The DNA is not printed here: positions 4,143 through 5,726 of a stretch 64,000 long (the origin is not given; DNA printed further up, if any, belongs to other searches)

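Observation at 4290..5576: EF-1alpha/Hbs1-family GTPase paralogue lacking the catalytic DxPGH (G3) motif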

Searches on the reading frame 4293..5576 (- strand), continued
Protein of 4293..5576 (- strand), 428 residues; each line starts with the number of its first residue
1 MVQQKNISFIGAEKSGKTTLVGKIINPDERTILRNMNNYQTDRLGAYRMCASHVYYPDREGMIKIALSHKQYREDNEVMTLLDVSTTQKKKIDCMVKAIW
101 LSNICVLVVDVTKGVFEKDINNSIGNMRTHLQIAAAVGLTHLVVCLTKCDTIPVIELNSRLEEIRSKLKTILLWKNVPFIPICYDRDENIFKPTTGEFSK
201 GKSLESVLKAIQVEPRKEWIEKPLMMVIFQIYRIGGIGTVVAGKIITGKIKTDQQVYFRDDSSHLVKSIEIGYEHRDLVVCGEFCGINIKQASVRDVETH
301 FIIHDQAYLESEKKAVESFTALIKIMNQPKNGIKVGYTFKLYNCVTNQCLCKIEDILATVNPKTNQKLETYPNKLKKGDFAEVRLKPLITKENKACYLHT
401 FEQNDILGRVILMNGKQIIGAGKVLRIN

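Call 18: search_protein_representatives(protein=window:4293-5576:-)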
Query: 428 residues. Proteins with E-value up to 0.001 (for the whole library): 1304; up to 1e-10: 341; up to 1e-30: 11. The best 150 are listed.
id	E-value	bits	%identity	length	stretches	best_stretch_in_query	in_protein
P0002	3.5e-169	579.6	74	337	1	92-428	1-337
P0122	2.6e-52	194.7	30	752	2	71-424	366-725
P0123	3.3e-36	141.6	35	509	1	74-428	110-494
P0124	2.5e-33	132.1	40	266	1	4-235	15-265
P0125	1.8e-32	129.3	28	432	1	6-426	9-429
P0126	1.2e-31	126.6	28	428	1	4-425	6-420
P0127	2.2e-31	125.7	29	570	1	9-425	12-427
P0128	3.9e-31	124.9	30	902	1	6-424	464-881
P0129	4.6e-31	124.7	29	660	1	6-424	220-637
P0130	5.0e-31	124.5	29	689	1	6-424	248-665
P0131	6.7e-31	124.1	29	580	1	6-425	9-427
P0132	1.1e-30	123.5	30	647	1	6-424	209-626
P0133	1.1e-30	123.4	29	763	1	6-424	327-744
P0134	2.2e-30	122.5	30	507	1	71-422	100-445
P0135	2.9e-30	122.0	29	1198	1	6-424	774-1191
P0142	3.6e-27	111.9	29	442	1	7-388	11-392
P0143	4.8e-27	111.4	31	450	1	5-424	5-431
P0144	5.0e-27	111.4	31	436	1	6-425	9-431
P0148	2.8e-26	108.9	27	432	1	3-424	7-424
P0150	9.0e-26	107.2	29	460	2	88-426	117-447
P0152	1.8e-25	106.3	28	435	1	4-423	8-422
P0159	2.1e-24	102.7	29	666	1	6-427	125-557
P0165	4.7e-23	98.3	29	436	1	101-422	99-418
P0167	1.2e-22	96.9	29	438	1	100-388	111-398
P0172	5.3e-22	94.8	25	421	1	8-428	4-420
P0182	1.2e-20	90.3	28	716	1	3-424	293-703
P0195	1.2e-19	87.1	28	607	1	7-427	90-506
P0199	2.2e-19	86.2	26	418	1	7-428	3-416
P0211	1.1e-18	83.8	26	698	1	6-424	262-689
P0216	3.1e-18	82.4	26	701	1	6-426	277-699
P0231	3.2e-17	79.1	26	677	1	6-427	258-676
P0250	1.1e-15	74.1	25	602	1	8-426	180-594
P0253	2.3e-15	73.0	27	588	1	5-427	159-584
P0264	6.4e-15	71.5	26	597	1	9-421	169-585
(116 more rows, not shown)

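Call 22: find_homologous_proteins(query=A1, max_evalue=1e-10)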
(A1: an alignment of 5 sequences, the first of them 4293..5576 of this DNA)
Query A1 (5 sequences) (428 aa, profile of the alignment): 175 proteins with E <= 1e-10 among 8000 candidates; the best 120 are listed.
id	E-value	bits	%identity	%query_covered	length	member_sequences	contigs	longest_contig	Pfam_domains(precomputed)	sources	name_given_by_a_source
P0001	2.4e-217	740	100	92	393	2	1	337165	PF22594.3,PF00009.34,PF03144.32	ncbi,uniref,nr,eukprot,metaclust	ncbi:predicted protein [Naegleria gruberi]|uniref:Predicted protein n=1 Tax=Naegleria gruberi TaxID=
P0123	9.6e-208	709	28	99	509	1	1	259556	PF22594.3,PF00009.34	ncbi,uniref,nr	ncbi:hypothetical protein C9374_011189 [Naegleria lovaniensis]|uniref:Tr-type G domain-containing pr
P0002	2.3e-183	628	74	79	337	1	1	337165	PF22594.3,PF00009.34,PF03144.32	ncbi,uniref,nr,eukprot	ncbi:predicted protein [Naegleria gruberi]|uniref:Predicted protein n=1 Tax=Naegleria gruberi TaxID=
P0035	9.8e-54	201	29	96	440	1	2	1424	PF03143.24,PF22594.3,PF00009.34,PF03144.32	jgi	-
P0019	1.9e-52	197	28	97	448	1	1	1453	PF01926.30,PF03143.24,PF22594.3,PF00009.34,PF03144.32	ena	-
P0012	2.1e-52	197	28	97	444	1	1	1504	PF03143.24,PF22594.3,PF00009.34,PF03144.32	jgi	jgi:elongation factor 1-alpha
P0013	2.4e-52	196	28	99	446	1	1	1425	PF03143.24,PF22594.3,PF00009.34,PF03144.32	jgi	-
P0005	2.7e-52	196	29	97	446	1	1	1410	PF01926.30,PF03143.24,PF22594.3,PF00009.34,PF03144.32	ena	-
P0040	3.2e-52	196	28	97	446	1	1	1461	PF03143.24,PF22594.3,PF00009.34,PF03144.32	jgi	-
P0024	6.4e-52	195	28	97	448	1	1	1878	PF01926.30,PF03143.24,PF22594.3,PF00009.34,PF03144.32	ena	-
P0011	1.1e-51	194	28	99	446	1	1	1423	PF01926.30,PF03143.24,PF22594.3,PF00009.34,PF03144.32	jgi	-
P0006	1.1e-51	194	28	99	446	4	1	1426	PF01926.30,PF03143.24,PF22594.3,PF00009.34,PF03144.32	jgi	-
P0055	1.9e-51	193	28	96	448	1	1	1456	PF01926.30,PF03143.24,PF22594.3,PF00009.34,PF03144.32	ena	-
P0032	1.9e-51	193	28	97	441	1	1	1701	PF01926.30,PF03143.24,PF22594.3,PF00009.34,PF03144.32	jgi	-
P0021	2.9e-51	193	29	97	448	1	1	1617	PF03143.24,PF22594.3,PF00009.34,PF03144.32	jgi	jgi:elongation factor 1-alpha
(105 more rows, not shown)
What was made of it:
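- Tried and rejected: The word-indexed profile search missed the N. fowleri member (call 22), so the family census from that tool is incomplete.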

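Call 23: list_cluster_members(proteins=[P0123, P0124])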
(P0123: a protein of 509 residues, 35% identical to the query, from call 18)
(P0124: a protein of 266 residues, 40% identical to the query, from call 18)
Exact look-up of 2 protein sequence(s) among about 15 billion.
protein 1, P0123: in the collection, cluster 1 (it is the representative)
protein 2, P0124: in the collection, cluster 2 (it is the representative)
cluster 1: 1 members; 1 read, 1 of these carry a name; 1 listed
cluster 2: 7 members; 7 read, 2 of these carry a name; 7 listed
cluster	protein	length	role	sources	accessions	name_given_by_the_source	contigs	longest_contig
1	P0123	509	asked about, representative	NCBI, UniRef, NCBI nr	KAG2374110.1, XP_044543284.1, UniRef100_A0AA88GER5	hypothetical protein C9374_011189 [Naegleria lovaniensis] | Tr-type G domain-containing protein n=1 Tax=Naegleria lovaniensis TaxID=51637 ... | uncharacterized protein C9374_011189 [Naegleria lovaniensis]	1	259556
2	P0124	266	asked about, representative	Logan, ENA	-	-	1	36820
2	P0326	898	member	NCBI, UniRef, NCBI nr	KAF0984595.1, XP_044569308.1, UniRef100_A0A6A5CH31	hypothetical protein FDP41_000494 [Naegleria fowleri] | Uncharacterized protein n=1 Tax=Naegleria fowleri TaxID=5763 RepID=A0A6A5CH31_NAEFO | uncharacterized protein FDP41_000494 [Naegleria fowleri]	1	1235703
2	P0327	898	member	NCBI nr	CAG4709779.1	unnamed protein product [Naegleria fowleri]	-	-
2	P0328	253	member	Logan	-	-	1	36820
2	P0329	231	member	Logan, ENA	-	-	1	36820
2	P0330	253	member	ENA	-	-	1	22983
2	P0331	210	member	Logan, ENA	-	-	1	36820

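Call 24: search_protein_families(library=pfam, proteins=[P0128, P0129, P0130, P0132, P0133, P0135, P0159, P0182, P0211, P0216], max_evalue=0.001)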
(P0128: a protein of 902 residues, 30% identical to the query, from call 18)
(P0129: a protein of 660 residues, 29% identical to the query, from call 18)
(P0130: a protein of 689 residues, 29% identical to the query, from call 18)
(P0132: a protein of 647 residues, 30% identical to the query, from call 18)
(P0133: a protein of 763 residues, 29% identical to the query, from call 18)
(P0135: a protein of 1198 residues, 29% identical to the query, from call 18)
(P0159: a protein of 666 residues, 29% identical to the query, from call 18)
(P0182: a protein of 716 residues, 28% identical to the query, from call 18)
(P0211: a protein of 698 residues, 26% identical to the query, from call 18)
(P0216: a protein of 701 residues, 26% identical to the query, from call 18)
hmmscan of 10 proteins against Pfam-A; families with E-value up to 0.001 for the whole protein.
P0128 (902 aa): 5 families
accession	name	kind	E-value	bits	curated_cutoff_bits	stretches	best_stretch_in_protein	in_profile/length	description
PF00009.33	GTP_EFTU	-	9e-59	198.7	26.5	1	461-678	2-185/188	Elongation factor Tu GTP binding domain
PF22594.2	GTP-eEF1A_C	-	1.6e-37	128.3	27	1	782-882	1-101/101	GTP-eEF1A C-terminal domain-like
PF03143.23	GTP_EFTU_D3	-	1.8e-28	99.3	27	1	777-884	2-105/106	Elongation factor Tu C-terminal domain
PF03144.31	GTP_EFTU_D2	-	8.2e-17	61.8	30.3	1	703-768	1-71/73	Elongation factor Tu domain 2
PF13976.11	gag_pre-integrs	-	6.7e-08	32.7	28.4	1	203-250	27-67/67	GAG-pre-integrase domain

P0129 (660 aa): 4 families
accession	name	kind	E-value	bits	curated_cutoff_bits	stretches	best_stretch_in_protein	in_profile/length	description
PF00009.33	GTP_EFTU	-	6.3e-59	199.2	26.5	1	217-434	2-185/188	Elongation factor Tu GTP binding domain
PF22594.2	GTP-eEF1A_C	-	1.4e-37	128.6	27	1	538-638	1-101/101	GTP-eEF1A C-terminal domain-like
PF03143.23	GTP_EFTU_D3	-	1.2e-27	96.8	27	1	533-640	2-105/106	Elongation factor Tu C-terminal domain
PF03144.31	GTP_EFTU_D2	-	2.9e-17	63.3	30.3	1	459-524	1-71/73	Elongation factor Tu domain 2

P0130 (689 aa): 4 families
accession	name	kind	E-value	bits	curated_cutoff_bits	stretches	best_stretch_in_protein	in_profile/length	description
PF00009.33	GTP_EFTU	-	1.2e-58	198.2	26.5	1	245-462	2-185/188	Elongation factor Tu GTP binding domain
PF22594.2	GTP-eEF1A_C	-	2.5e-37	127.7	27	1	566-666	1-101/101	GTP-eEF1A C-terminal domain-like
PF03143.23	GTP_EFTU_D3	-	2.7e-27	95.6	27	1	561-668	2-105/106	Elongation factor Tu C-terminal domain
PF03144.31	GTP_EFTU_D2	-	1.6e-17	64.1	30.3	1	487-552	1-71/73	Elongation factor Tu domain 2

P0132 (647 aa): 5 families
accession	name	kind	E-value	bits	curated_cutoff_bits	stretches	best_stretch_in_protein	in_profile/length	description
PF00009.33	GTP_EFTU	-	2.2e-59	200.7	26.5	1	205-423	1-185/188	Elongation factor Tu GTP binding domain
PF22594.2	GTP-eEF1A_C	-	6e-36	123.3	27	1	527-627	1-101/101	GTP-eEF1A C-terminal domain-like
PF03143.23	GTP_EFTU_D3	-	1.3e-26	93.4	27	1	522-629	2-105/106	Elongation factor Tu C-terminal domain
PF03144.31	GTP_EFTU_D2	-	5.5e-17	62.4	30.3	1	448-513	1-71/73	Elongation factor Tu domain 2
PF20431.4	E_motif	-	3.3e-11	43.7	27.3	1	55-117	1-63/63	E motif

P0133 (763 aa): 6 families
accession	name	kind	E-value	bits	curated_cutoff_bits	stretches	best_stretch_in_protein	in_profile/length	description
PF00009.33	GTP_EFTU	-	2.2e-56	190.9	26.5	1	324-539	2-183/188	Elongation factor Tu GTP binding domain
PF00069.31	Pkinase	-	2.4e-45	155.4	31.7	1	55-259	3-205/263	Protein kinase domain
PF07714.23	PK_Tyr_Ser-Thr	-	7.8e-41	140.5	23.1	1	58-255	6-207/258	Protein tyrosine and serine/threonine kinase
PF22594.2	GTP-eEF1A_C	-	4.9e-35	120.4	27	1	645-745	1-101/101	GTP-eEF1A C-terminal domain-like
PF03143.23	GTP_EFTU_D3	-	4.7e-25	88.4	27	1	640-747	2-105/106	Elongation factor Tu C-terminal domain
PF03144.31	GTP_EFTU_D2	-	2.5e-15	57.1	30.3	1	566-631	1-71/73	Elongation factor Tu domain 2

P0135 (1198 aa): 5 families
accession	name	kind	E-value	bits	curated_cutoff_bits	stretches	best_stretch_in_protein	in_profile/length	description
PF00009.33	GTP_EFTU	-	2.9e-44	151.3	26.5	1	773-987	4-184/188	Elongation factor Tu GTP binding domain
PF22594.2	GTP-eEF1A_C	-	1.6e-35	121.9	27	1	1092-1192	1-101/101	GTP-eEF1A C-terminal domain-like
PF03143.23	GTP_EFTU_D3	-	2.8e-25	89.1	27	1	1087-1194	2-105/106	Elongation factor Tu C-terminal domain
PF03144.31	GTP_EFTU_D2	-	2.1e-13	50.9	30.3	1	1013-1079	1-72/73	Elongation factor Tu domain 2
PF25106.1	VWA_4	-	3.3e-07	30.4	27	1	20-116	2-93/169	von Willebrand factor A domain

P0159 (666 aa): 5 families
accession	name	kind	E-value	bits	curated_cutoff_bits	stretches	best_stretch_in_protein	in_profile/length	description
PF00009.33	GTP_EFTU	-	2.6e-48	164.6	26.5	1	122-350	2-184/188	Elongation factor Tu GTP binding domain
PF22594.2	GTP-eEF1A_C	-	1.1e-33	116.1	27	1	455-554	1-100/101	GTP-eEF1A C-terminal domain-like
PF03143.23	GTP_EFTU_D3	-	4e-22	78.9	27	1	451-557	3-105/106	Elongation factor Tu C-terminal domain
PF03144.31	GTP_EFTU_D2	-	2.7e-13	50.6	30.3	1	376-442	1-72/73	Elongation factor Tu domain 2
PF01926.29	MMR_HSR1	-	7.7e-05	23.2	21.9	0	165-270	10-113/113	50S ribosome-binding GTPase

P0182 (716 aa): 5 families
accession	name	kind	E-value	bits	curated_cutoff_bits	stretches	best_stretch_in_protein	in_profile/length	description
PF00009.33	GTP_EFTU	-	5.4e-37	127.6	26.5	1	294-499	3-184/188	Elongation factor Tu GTP binding domain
PF22594.2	GTP-eEF1A_C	-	1.3e-33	115.9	27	1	605-704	2-101/101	GTP-eEF1A C-terminal domain-like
PF03143.23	GTP_EFTU_D3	-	2.1e-22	79.8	27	1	600-706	3-105/106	Elongation factor Tu C-terminal domain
PF03144.31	GTP_EFTU_D2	-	4.2e-10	40.3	30.3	1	525-591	1-72/73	Elongation factor Tu domain 2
PF03193.22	RsgA_GTPase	-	8.1e-06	26.2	30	0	381-463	17-87/174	RsgA GTPase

P0211 (698 aa): 7 families
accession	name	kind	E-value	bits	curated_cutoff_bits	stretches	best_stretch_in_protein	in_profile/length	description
PF00009.33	GTP_EFTU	-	1.4e-51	175.2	26.5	1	261-484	4-183/188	Elongation factor Tu GTP binding domain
PF22594.2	GTP-eEF1A_C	-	7.1e-36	123.1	27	1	590-690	1-101/101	GTP-eEF1A C-terminal domain-like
PF03143.23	GTP_EFTU_D3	-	4.1e-26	91.8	27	1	586-692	3-105/106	Elongation factor Tu C-terminal domain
PF00069.31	Pkinase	-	1.1e-17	64.8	31.7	1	2-188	81-258/263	Protein kinase domain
PF07714.23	PK_Tyr_Ser-Thr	-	1.3e-12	48.1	23.1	1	1-190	83-257/258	Protein tyrosine and serine/threonine kinase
PF03144.31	GTP_EFTU_D2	-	1.5e-08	35.4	30.3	1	511-577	1-72/73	Elongation factor Tu domain 2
PF01926.29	MMR_HSR1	-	4.9e-05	23.9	21.9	0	302-381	10-86/113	50S ribosome-binding GTPase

P0216 (701 aa): 5 families
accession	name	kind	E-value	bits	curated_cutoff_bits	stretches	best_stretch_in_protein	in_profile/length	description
PF00009.33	GTP_EFTU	-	4.7e-49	167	26.5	1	276-468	4-176/188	Elongation factor Tu GTP binding domain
PF22594.2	GTP-eEF1A_C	-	2.8e-26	92.3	27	1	598-697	2-100/101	GTP-eEF1A C-terminal domain-like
PF03143.23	GTP_EFTU_D3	-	1.5e-12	48.2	27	1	591-700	1-105/106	Elongation factor Tu C-terminal domain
PF03144.31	GTP_EFTU_D2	-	2.6e-08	34.6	30.3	1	519-586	1-73/73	Elongation factor Tu domain 2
PF01926.29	MMR_HSR1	-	4.2e-06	27.3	21.9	0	318-396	11-86/113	50S ribosome-binding GTPase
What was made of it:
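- Tried and rejected: Pfam showed they are canonical eEF1A fused to kinases, gag, VWA and similar domains by gene-model artefacts (call 24).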

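Call 26: find_encoding_contigs(protein=P0123, flank=8000, max_places=2)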
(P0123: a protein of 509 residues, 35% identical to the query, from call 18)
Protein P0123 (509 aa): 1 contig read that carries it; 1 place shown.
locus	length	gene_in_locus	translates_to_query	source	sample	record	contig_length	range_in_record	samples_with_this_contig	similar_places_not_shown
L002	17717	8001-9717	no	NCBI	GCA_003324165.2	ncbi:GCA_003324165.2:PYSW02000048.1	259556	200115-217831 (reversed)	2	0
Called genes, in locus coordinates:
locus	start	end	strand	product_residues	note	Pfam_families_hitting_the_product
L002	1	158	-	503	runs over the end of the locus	-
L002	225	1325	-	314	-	PF01470:Peptidase_C15 (faint)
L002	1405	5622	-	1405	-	PF23751:Beta-prop_WDR11_1st, PF23752:Beta-prop_WDR11_2nd, PF23381:Beta-prop_IFT122_1st, PF24814:WD40_Prp19, PF25173:Beta-prop_WDR3_1st, PF23752:Beta-prop_WDR11_2nd, PF24796:WDR55, PF24807:WD40_CDC20-Fz, +24 more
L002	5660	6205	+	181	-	-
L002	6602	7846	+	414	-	PF14388:DUF4419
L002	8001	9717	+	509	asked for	PF00009:GTP_EFTU (weak), PF22594:GTP-eEF1A_C (weak)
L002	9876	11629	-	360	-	PF24105:Beta-prop_CAF1B_HIR1, PF25173:Beta-prop_WDR3_1st, PF25391:WD40_Gbeta, PF23381:Beta-prop_IFT122_1st, PF25174:Beta-prop_THOC3, PF24782:WD40_MABP1-WDR62_2nd, PF25175:Beta-prop_WDR5, PF00400:WD40, +56 more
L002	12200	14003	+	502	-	PF01593:Amino_oxidase, PF13450:NAD_binding_8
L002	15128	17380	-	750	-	PF06565:DM10_dom, PF25364:PH_NDK7_N (faint), PF06565:DM10_dom, PF13405:EF-hand_6 (faint), PF13499:EF-hand_7 (faint)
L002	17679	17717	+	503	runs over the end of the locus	PF05181:XPA_C (faint), PF12937:F-box-like (faint)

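Call 27: find_encoding_contigs(protein=P0124, flank=8000, max_places=2)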
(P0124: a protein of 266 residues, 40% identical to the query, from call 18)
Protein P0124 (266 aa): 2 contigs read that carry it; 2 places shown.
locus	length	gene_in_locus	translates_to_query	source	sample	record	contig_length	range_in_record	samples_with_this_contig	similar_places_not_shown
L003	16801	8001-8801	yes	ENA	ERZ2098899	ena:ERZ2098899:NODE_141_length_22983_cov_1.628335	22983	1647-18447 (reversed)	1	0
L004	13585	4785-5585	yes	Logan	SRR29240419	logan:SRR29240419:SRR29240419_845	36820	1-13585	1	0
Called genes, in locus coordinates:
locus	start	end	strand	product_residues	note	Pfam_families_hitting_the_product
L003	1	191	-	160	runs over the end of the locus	PF00069:Pkinase, PF07714:PK_Tyr_Ser-Thr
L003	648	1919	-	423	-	-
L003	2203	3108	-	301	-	-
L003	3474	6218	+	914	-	PF23138:CTLH_Armc9, PF24807:WD40_CDC20-Fz, PF25173:Beta-prop_WDR3_1st, PF23381:Beta-prop_IFT122_1st, PF24814:WD40_Prp19, PF24817:WD40_WDHD1_1st, PF25174:Beta-prop_THOC3, PF25175:Beta-prop_WDR5, +29 more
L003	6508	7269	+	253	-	-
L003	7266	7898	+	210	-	PF06722:EryCIII-like_C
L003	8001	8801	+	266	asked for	PF00009:GTP_EFTU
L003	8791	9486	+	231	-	PF03144:GTP_EFTU_D2, PF03143:GTP_EFTU_D3 (weak), PF22594:GTP-eEF1A_C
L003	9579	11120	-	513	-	PF27569:SCAR_helical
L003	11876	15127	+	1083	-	PF01804:Penicil_amidase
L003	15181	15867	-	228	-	-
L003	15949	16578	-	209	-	PF01521:Fe-S_biosyn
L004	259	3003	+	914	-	PF23138:CTLH_Armc9, PF24807:WD40_CDC20-Fz, PF25173:Beta-prop_WDR3_1st, PF23381:Beta-prop_IFT122_1st, PF24814:WD40_Prp19, PF24817:WD40_WDHD1_1st, PF25174:Beta-prop_THOC3, PF25175:Beta-prop_WDR5, +29 more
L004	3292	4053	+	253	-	-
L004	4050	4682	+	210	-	PF06722:EryCIII-like_C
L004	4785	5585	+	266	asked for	PF00009:GTP_EFTU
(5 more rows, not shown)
